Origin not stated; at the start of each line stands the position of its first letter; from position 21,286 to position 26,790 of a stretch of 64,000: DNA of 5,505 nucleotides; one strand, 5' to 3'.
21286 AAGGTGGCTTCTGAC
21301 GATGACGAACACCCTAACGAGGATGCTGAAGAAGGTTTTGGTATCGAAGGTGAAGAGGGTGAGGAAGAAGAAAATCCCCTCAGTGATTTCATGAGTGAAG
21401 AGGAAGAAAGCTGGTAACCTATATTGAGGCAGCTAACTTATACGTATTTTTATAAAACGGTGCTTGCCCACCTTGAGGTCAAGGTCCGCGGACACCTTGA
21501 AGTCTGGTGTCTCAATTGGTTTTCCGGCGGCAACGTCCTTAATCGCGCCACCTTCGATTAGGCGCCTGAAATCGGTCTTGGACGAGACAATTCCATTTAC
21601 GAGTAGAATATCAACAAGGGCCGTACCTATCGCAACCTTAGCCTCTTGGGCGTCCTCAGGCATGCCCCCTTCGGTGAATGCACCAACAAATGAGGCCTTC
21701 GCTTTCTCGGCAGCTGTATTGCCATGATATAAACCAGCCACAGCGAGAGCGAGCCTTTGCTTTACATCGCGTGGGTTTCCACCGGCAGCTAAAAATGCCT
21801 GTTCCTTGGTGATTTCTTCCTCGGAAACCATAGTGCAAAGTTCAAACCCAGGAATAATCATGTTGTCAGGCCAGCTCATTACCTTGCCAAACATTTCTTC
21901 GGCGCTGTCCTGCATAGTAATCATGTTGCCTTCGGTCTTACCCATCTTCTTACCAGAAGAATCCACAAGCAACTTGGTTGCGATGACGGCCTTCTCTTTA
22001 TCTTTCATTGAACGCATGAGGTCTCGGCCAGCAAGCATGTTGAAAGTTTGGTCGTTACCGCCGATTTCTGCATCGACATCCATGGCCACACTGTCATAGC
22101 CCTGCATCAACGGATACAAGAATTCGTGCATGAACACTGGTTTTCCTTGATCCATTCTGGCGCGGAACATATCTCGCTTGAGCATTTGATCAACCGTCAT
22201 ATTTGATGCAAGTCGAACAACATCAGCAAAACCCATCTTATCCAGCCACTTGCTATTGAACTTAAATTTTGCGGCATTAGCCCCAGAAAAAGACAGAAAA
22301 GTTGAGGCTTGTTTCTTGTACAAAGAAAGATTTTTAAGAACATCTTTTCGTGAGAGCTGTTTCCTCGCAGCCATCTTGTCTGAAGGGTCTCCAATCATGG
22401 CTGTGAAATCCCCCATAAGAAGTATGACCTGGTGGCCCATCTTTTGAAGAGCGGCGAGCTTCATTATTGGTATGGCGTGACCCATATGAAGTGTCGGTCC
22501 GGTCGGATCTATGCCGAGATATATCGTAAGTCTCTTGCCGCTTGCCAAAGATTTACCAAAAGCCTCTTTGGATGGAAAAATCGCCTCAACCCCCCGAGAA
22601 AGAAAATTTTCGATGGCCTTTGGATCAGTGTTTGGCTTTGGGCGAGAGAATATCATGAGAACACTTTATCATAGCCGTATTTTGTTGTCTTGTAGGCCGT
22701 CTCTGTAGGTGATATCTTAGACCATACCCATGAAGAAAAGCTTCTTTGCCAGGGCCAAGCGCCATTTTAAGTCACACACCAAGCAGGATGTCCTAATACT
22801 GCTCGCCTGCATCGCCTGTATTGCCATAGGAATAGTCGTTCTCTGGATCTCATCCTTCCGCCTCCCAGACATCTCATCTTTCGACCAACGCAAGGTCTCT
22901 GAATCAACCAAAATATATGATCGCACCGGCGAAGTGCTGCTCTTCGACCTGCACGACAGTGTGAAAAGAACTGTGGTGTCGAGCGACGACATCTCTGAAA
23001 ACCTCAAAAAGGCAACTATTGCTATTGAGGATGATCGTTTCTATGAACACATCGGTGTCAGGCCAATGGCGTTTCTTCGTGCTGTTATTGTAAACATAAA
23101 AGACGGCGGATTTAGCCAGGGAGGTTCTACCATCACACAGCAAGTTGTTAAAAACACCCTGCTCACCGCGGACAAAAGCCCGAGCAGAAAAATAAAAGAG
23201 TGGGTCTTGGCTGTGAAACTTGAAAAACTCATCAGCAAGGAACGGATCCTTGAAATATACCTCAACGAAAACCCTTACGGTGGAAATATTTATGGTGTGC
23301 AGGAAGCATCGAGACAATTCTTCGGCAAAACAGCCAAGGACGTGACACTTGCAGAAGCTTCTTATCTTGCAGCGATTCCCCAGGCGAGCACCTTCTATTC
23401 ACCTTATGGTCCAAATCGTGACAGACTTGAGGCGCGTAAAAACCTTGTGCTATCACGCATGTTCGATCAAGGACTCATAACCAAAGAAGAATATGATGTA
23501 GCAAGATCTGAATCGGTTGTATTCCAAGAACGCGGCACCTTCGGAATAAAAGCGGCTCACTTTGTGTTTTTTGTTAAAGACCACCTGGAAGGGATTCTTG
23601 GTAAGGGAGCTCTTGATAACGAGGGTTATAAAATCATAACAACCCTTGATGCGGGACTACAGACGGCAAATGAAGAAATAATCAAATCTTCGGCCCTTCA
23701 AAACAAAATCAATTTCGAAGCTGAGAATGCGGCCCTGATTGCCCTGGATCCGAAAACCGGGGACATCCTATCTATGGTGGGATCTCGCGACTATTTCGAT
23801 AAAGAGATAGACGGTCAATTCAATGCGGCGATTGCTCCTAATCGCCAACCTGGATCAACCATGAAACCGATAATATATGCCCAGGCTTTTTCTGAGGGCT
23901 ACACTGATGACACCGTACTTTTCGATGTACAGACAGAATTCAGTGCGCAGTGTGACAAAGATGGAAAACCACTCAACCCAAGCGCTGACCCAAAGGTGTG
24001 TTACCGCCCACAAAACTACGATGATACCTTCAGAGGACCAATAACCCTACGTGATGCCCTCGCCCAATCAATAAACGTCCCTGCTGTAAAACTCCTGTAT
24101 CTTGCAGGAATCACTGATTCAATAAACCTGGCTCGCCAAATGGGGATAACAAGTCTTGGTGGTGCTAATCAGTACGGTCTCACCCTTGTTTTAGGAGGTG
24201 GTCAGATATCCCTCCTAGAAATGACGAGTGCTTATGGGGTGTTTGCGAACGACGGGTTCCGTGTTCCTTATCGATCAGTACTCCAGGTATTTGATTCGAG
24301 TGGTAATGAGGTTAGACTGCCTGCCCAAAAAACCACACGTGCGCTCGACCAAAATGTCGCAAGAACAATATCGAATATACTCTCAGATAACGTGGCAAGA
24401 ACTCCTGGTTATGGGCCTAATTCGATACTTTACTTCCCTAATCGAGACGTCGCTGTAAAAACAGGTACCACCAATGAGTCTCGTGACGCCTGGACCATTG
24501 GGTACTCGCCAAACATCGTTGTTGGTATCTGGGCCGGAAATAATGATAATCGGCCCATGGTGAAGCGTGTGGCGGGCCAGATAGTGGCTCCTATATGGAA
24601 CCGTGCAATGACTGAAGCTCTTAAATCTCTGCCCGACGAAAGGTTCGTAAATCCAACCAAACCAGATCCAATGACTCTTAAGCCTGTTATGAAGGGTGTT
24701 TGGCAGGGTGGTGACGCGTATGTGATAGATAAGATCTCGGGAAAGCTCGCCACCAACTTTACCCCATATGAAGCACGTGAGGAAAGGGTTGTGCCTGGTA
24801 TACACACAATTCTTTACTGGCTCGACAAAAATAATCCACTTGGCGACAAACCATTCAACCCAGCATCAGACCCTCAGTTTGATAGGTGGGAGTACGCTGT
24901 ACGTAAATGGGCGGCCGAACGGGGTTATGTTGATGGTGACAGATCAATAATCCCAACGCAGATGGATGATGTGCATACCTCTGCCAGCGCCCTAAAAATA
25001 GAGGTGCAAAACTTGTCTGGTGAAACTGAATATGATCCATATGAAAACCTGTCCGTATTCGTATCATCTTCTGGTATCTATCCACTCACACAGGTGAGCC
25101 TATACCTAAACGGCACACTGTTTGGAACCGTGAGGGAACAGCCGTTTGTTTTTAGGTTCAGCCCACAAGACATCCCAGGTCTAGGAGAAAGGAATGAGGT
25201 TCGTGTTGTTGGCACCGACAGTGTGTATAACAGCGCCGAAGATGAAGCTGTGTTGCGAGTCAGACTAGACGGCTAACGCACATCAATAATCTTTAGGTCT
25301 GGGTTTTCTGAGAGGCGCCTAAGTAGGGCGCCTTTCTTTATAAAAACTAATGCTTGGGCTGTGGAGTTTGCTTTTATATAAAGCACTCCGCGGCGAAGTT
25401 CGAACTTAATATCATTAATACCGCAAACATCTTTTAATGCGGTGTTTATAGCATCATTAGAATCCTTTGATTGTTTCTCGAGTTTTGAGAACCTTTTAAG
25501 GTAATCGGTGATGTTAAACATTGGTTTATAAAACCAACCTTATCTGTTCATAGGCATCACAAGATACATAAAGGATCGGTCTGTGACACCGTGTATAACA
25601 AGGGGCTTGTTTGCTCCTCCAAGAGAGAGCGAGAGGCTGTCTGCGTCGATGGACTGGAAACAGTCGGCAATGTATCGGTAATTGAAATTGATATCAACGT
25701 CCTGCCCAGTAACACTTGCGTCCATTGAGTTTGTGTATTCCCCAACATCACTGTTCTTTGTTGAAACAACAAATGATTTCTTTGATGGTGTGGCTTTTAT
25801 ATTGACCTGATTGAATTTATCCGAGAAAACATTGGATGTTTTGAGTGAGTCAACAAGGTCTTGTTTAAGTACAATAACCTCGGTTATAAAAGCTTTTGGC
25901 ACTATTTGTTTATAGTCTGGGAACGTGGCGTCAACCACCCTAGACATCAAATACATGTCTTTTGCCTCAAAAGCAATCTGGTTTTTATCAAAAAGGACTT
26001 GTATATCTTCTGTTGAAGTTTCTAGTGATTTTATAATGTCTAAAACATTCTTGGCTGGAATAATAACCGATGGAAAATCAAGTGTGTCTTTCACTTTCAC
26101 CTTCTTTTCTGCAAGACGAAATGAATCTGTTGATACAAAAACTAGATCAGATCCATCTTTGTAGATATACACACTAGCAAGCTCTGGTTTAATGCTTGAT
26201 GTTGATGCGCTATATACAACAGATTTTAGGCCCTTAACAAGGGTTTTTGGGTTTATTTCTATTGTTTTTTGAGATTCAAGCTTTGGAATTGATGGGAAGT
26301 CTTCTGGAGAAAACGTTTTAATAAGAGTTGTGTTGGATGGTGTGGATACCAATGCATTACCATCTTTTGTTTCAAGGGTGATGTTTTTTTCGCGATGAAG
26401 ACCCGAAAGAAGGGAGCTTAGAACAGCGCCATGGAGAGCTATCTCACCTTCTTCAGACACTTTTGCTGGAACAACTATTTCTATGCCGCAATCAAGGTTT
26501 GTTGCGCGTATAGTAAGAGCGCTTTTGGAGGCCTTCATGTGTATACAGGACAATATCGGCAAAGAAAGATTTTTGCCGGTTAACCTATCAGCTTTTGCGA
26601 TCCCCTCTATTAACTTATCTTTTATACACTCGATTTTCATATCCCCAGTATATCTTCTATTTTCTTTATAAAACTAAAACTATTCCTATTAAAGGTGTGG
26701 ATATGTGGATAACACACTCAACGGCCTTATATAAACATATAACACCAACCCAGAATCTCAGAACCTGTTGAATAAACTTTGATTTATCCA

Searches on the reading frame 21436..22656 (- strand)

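Call 87: search_protein_families(library=pfam, proteins=[window:21436-22656:-], max_evalue=0.00001)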
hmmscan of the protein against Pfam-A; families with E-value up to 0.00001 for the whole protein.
window:21436-22656:- (407 aa): 1 family
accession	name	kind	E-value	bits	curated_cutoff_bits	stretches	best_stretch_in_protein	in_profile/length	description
PF00579.31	tRNA-synt_1b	-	1.7e-71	241.4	21.1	1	41-327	4-291/292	tRNA synthetases class I (W and Y)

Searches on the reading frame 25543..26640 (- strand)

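Call 78: search_protein_families(library=pfam, proteins=[window:25543-26640:-], max_evalue=0.00001)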
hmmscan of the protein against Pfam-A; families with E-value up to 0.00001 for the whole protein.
window:25543-26640:- (366 aa): 3 families
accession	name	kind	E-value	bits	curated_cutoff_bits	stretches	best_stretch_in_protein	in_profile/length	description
PF00712.24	DNA_pol3_beta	-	2.9e-24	85.9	24.4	2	1-119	1-120/120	DNA polymerase III beta subunit, N-terminal domain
PF02767.21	DNA_pol3_beta_2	-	5.1e-23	82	27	1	128-242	1-116/116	DNA polymerase III beta subunit, central domain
PF02768.20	DNA_pol3_beta_3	-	3.7e-20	72.4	27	1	244-364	1-120/121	DNA polymerase III beta subunit, C-terminal domain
